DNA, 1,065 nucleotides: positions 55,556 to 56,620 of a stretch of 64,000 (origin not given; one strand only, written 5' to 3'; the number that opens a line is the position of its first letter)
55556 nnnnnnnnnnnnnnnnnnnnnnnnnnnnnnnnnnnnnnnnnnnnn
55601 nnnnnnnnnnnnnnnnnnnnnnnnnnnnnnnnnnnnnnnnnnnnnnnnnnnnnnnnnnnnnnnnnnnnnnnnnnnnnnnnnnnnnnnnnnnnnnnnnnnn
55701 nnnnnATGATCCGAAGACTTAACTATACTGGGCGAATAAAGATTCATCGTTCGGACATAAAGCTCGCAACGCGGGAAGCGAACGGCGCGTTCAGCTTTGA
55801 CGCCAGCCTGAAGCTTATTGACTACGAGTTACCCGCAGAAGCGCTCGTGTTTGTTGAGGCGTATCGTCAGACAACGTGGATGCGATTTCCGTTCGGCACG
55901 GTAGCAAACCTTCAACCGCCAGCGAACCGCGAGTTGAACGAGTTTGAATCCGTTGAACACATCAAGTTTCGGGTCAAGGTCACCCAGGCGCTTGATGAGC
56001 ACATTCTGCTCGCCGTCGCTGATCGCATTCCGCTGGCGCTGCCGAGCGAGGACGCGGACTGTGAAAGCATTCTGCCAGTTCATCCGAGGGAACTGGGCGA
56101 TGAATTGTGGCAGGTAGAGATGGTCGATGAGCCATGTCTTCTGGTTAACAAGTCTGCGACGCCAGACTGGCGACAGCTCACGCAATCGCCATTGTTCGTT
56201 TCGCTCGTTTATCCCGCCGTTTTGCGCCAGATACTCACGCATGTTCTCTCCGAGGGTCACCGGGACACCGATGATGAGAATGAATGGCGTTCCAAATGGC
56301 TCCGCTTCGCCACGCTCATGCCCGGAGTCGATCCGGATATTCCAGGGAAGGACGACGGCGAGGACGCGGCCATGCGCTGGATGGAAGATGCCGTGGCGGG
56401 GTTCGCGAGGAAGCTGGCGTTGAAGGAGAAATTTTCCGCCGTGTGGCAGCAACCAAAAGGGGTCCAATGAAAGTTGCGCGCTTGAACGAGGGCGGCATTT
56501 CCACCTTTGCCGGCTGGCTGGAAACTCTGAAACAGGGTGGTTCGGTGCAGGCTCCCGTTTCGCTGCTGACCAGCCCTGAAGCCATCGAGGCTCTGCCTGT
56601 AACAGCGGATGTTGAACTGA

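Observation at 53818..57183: GHKL ATPase with complete Bergerat motifs plus two orphan partner proteins and no visible effector domain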

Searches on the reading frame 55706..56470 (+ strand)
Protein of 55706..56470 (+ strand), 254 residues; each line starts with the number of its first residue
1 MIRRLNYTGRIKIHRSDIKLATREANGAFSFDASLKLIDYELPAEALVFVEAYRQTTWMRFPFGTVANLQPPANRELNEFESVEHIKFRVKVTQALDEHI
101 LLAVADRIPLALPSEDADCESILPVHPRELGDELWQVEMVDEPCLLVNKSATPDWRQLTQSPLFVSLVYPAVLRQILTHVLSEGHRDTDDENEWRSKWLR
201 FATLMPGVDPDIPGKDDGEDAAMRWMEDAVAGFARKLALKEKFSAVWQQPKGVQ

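Call 3: search_protein_families(library=pfam, proteins=[window:55706-56470:+], max_evalue=0.1)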
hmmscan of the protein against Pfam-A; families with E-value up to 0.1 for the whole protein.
window:55706-56470:+ (254 aa): 0 families

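Call 4: search_protein_families(library=padloc, proteins=[window:55706-56470:+], max_evalue=0.1)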
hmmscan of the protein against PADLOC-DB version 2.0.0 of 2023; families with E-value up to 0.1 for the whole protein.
window:55706-56470:+ (254 aa): 0 families

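Call 5: search_protein_families(library=ncbifam, proteins=[window:55706-56470:+], max_evalue=0.1)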
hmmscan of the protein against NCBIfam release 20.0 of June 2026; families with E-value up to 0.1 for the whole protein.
window:55706-56470:+ (254 aa): 0 families

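Call 8: find_homologous_proteins(query=window:55706-56470:+)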
Query window:55706-56470:+ (254 aa): 499 proteins with E <= 0.001 among 1217 candidates; the best 120 are listed.
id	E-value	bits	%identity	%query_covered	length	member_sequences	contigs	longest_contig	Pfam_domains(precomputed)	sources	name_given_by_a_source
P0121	1.2e-168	577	100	100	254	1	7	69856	-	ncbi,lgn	-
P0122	2.6e-137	474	82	100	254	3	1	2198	-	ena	-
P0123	7.3e-136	470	81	100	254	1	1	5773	-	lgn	-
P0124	3.1e-134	464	81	100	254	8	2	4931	-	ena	-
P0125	4.0e-134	464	80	100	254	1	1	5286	-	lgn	-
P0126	1.5e-132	459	81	100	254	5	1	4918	-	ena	-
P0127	4.2e-126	438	77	100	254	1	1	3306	-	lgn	-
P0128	3.1e-120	418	73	100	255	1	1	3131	-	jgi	jgi:hypothetical protein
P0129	1.0e-117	410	72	99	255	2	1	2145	-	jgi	-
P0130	5.9e-117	408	74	100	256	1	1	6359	-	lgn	-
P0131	8.5e-117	407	71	100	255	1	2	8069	-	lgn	-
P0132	9.1e-116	404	71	100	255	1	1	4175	-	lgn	-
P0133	1.3e-114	400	73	98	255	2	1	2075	-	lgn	-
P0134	3.6e-114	398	71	98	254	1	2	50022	-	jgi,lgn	jgi:hypothetical protein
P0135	1.4e-113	396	69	99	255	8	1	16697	-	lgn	-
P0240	2.6e-62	229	48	97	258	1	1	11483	-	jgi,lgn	-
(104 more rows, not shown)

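Call 10: search_protein_families(library=pfam, proteins=[P0240], max_evalue=1)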
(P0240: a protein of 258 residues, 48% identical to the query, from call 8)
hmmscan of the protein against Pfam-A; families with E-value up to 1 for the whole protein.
P0240 (258 aa): 0 families

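Call 19: search_solved_structures(query=A2, max_evalue=10, show_alignments=2)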
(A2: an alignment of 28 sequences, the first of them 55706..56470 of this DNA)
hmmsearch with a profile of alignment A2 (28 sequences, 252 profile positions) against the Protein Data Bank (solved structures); distinct sequences matched with E-value up to 10: 1.
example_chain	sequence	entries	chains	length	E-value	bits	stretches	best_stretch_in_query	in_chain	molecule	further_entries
7dvh_A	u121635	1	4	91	1.7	11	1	124-188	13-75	reDPBB_sym4 protein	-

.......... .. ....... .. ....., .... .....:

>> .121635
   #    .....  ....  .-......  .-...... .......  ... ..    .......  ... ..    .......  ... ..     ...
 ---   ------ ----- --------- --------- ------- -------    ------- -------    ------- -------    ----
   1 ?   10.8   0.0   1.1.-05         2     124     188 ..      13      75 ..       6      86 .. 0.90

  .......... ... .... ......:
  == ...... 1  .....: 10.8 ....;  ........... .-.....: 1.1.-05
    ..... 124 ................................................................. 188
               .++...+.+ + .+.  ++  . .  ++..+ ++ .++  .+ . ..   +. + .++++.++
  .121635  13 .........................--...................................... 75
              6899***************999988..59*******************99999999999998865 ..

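Call 61: search_protein_representatives(alignment_id=A2)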
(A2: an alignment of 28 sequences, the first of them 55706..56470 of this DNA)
Query: 28 sequences, 252 profile positions. Proteins with E-value up to 0.001 (for the whole library): 2088; up to 1e-10: 1684; up to 1e-30: 930. The best 150 are listed.
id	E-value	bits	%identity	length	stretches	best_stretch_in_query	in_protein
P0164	3.1e-109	380.4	-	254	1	1-249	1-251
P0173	6.0e-102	356.5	-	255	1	1-250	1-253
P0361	2.6e-94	331.5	-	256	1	2-250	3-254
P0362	6.9e-94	330.1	-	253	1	1-248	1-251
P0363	3.6e-91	321.2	-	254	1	1-248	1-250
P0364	1.0e-89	316.5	-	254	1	1-250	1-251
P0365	2.3e-89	315.3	-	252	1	1-249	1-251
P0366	4.1e-88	311.2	-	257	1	1-250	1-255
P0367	6.1e-87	307.4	-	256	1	1-248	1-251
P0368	9.2e-87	306.8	-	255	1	1-249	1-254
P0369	1.8e-86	305.8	-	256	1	2-249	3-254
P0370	4.1e-86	304.7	-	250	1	2-244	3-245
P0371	6.6e-86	304.0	-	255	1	2-250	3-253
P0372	7.7e-86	303.8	-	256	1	1-249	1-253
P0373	9.6e-84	296.9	-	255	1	2-248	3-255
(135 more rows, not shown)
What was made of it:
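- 55706..56470 (+): Protein X, 254 aa: by sequence pattern a strand-rich N-terminal half and a helical C-terminal half; acidic overall; fold not determined. 499 homologues (call 8) and 2088 cluster representatives (call 61).
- Checked: An X profile finds 2088 cluster representatives (call 61).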

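Call 69: search_protein_families(library=phrogs, proteins=[window:55706-56470:+], max_evalue=0.1)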
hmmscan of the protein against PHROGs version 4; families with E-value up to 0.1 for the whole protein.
window:55706-56470:+ (254 aa): 0 families

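Call 86: search_solved_structures(query=A7, max_evalue=10, show_alignments=2)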
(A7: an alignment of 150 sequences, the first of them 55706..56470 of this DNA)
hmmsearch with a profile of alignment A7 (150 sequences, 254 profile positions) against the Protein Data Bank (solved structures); distinct sequences matched with E-value up to 10: 1.
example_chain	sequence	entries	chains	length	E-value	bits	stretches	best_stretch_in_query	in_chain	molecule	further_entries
9fn1_U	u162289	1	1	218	0.64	12.3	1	6-40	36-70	Vps20/32/60-like protein (ESCRT-III)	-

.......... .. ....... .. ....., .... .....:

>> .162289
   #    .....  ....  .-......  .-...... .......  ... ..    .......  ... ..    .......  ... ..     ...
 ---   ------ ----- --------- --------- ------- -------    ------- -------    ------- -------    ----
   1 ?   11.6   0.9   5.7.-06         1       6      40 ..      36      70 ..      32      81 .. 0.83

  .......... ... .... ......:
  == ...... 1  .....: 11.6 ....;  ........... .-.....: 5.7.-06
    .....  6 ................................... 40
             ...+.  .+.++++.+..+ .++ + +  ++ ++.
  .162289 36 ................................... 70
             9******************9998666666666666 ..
